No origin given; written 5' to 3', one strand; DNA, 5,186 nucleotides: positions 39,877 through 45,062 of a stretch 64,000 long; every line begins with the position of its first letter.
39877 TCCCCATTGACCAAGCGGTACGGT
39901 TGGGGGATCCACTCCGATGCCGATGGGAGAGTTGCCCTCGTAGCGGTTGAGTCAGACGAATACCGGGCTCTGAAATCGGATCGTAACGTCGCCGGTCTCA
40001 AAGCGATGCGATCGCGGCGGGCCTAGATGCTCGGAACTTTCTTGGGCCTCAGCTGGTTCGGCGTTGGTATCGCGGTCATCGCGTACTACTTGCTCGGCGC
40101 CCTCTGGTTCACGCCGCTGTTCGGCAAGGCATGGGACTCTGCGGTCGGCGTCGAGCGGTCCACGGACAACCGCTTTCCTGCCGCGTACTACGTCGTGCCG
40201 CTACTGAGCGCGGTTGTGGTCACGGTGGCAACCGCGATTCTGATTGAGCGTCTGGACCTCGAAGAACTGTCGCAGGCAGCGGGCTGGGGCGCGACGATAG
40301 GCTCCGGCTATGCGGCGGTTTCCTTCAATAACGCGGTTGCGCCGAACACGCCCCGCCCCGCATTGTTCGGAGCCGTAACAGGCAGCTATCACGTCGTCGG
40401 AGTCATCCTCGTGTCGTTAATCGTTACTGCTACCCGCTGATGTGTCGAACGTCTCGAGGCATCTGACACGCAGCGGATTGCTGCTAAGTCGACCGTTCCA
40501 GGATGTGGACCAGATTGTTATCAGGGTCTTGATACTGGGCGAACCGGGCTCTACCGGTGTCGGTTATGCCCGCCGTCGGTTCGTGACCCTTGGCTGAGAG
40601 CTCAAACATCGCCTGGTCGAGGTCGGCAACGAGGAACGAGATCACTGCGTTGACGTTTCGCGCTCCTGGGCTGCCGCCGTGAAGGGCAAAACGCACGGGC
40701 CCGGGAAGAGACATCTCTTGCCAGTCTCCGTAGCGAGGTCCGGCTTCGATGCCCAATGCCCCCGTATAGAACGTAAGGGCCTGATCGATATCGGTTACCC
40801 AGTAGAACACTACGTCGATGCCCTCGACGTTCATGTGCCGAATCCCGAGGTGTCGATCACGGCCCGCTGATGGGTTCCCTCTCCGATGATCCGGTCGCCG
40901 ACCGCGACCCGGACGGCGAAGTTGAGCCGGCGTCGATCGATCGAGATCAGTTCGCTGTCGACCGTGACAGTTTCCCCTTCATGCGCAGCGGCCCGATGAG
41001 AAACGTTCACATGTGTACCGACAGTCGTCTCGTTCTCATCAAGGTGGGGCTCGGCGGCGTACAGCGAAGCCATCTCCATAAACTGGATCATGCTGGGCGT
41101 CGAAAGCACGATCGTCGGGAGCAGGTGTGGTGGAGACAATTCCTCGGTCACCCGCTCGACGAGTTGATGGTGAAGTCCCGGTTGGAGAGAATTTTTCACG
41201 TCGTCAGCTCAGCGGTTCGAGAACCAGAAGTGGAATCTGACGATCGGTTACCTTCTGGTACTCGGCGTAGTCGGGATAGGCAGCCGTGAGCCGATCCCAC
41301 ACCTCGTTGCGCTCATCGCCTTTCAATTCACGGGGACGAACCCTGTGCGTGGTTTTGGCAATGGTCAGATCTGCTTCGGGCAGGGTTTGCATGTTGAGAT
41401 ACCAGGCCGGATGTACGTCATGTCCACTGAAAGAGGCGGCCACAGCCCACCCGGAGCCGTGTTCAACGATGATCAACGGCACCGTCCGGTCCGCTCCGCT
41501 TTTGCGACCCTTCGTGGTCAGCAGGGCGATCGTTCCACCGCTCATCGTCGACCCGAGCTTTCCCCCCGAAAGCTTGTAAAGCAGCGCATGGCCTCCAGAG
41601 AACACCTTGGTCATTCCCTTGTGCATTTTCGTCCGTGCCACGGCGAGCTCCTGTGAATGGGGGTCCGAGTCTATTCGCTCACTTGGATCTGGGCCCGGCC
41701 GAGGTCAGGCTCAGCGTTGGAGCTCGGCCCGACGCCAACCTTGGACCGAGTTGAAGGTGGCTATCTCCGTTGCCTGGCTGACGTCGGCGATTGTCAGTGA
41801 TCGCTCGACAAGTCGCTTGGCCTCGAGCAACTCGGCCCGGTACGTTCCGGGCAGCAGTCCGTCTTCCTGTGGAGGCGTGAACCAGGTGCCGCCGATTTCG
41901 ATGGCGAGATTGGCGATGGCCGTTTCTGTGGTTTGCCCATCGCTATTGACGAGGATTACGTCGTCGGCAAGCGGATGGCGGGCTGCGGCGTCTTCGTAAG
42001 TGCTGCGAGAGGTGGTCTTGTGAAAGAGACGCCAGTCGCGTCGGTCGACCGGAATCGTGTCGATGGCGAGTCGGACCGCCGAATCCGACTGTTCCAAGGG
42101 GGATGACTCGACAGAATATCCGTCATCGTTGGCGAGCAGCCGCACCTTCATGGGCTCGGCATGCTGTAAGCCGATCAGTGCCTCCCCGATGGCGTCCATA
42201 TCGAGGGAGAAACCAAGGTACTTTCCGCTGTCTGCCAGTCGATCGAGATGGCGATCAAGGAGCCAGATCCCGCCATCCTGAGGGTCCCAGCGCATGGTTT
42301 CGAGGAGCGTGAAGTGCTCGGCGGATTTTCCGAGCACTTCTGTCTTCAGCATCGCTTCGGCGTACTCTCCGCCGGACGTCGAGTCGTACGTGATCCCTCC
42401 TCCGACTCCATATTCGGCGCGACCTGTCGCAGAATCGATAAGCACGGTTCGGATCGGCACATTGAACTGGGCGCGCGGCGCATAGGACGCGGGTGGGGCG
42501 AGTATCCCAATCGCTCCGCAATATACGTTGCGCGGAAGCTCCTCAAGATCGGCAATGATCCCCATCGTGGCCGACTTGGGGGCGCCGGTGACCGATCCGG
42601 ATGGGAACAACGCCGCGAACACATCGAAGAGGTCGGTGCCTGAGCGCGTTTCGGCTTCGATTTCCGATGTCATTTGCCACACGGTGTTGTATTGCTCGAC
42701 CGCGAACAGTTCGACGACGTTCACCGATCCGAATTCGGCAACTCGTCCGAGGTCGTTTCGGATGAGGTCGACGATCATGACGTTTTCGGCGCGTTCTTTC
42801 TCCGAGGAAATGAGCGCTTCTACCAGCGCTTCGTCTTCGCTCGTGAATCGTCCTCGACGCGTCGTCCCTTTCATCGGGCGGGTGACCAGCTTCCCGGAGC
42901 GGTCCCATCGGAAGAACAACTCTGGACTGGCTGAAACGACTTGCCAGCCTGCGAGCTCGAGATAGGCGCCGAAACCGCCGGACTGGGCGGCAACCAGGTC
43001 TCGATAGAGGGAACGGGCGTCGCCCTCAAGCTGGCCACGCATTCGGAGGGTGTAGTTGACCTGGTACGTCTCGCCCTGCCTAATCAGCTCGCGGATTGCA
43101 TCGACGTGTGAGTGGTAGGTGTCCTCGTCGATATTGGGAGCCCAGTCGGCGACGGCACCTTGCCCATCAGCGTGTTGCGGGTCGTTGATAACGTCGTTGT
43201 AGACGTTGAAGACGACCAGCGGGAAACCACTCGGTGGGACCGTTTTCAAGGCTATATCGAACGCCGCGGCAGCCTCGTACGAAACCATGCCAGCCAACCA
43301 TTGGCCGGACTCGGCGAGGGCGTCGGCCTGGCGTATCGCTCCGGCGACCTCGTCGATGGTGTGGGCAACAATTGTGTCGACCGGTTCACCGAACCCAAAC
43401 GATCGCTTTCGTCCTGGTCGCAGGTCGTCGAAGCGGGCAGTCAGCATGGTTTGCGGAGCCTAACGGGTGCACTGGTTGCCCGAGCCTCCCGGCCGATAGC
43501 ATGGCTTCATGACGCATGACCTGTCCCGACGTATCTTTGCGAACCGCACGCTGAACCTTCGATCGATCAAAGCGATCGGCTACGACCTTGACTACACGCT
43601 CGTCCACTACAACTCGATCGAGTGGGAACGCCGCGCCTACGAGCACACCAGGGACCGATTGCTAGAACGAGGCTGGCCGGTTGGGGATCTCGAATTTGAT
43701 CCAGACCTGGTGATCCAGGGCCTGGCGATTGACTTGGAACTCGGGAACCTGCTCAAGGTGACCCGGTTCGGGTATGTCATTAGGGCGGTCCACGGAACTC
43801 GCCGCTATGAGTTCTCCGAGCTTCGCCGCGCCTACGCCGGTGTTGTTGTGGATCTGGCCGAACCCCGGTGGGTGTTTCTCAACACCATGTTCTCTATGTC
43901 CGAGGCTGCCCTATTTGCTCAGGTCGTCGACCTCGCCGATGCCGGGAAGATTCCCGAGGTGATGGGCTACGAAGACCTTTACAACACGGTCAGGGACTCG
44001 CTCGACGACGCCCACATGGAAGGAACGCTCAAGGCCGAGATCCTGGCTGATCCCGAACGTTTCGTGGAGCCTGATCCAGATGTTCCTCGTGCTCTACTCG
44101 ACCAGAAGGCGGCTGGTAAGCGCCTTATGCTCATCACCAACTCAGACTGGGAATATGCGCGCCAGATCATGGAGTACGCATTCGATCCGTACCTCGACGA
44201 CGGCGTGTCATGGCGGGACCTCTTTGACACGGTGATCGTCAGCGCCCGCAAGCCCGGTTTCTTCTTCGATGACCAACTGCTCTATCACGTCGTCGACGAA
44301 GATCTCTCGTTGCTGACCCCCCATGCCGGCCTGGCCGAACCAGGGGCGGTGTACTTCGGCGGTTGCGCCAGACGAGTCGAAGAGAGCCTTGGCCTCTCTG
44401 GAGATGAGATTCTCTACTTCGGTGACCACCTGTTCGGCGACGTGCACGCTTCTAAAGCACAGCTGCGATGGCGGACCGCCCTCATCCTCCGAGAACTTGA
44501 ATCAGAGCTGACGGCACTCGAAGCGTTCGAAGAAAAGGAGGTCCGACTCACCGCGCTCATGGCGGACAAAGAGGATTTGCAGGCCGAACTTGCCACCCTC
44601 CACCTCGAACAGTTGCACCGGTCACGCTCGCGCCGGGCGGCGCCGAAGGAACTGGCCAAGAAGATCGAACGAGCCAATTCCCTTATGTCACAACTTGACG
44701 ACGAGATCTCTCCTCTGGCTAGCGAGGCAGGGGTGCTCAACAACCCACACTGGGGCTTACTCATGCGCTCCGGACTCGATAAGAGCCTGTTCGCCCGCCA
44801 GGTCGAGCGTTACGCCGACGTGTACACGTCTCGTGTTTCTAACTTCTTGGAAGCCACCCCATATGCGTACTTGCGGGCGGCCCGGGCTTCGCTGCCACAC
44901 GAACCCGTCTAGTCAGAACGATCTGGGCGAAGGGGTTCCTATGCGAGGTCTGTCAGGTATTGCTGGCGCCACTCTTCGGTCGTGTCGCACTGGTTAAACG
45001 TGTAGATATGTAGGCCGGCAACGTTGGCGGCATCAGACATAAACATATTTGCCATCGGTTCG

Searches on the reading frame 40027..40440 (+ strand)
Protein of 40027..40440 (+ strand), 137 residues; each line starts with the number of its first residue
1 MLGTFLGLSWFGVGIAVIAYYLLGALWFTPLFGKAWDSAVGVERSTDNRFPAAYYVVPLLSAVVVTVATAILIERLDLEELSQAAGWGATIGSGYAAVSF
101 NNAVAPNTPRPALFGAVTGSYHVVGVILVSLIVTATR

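Call 9: search_protein_families(library=pfam, proteins=[window:40027-40440:+], max_evalue=0.001)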
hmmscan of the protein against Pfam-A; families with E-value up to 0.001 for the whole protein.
window:40027-40440:+ (137 aa): 1 family
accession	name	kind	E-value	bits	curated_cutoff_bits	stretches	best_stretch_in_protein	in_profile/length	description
PF08570.15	DUF1761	-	5.8e-19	69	31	1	13-133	3-122/123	Protein of unknown function (DUF1761)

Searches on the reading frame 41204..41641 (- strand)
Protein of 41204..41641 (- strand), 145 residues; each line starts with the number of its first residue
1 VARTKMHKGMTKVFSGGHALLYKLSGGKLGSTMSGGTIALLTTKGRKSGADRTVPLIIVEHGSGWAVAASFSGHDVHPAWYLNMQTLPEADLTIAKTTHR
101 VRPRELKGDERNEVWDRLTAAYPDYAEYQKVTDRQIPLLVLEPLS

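Call 9: search_protein_families(library=pfam, proteins=[window:41204-41641:-], max_evalue=0.001)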
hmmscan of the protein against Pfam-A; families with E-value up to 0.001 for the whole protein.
window:41204-41641:- (145 aa): 1 family
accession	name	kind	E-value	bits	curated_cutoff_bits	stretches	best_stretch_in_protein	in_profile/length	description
PF04075.20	F420H2_quin_red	-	1.2e-33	116.5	22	1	20-143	7-130/130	F420H(2)-dependent quinone reductase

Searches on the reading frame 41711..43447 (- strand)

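Call 9: search_protein_families(library=pfam, proteins=[window:41711-43447:-], max_evalue=0.001)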
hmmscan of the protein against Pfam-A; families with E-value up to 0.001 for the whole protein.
window:41711-43447:- (578 aa): 2 families
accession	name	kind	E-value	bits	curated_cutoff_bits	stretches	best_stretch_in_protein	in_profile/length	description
PF00425.24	Chorismate_bind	-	1.5e-78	264.4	27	1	108-368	2-257/257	chorismate binding enzyme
PF01063.24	Aminotran_4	-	1.2e-32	114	28.5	1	381-573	2-219/223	Amino-transferase class IV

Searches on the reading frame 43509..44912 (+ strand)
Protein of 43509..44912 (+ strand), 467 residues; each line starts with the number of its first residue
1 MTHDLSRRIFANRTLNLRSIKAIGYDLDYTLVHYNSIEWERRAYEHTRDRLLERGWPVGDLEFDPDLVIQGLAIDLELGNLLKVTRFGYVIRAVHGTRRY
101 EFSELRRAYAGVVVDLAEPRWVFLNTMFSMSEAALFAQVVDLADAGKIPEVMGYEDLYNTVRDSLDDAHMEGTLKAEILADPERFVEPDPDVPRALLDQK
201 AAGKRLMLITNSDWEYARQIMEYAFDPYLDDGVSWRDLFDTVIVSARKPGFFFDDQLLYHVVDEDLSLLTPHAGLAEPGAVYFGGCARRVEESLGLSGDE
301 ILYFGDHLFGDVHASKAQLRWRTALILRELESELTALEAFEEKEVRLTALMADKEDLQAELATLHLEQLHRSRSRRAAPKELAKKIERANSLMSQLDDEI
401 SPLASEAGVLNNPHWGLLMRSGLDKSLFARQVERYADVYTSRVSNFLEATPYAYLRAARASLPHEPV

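Call 9: search_protein_families(library=pfam, proteins=[window:43509-44912:+], max_evalue=0.001)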
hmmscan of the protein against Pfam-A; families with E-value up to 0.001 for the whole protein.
window:43509-44912:+ (467 aa): 2 families
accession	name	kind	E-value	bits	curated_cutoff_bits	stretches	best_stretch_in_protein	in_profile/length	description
PF05761.20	5_nucleotid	-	4.1e-141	471.5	28.5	1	9-465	1-458/460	5' nucleotidase family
PF00702.32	Hydrolase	-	0.00083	20.2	26.4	0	170-312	80-184/191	haloacid dehalogenase-like hydrolase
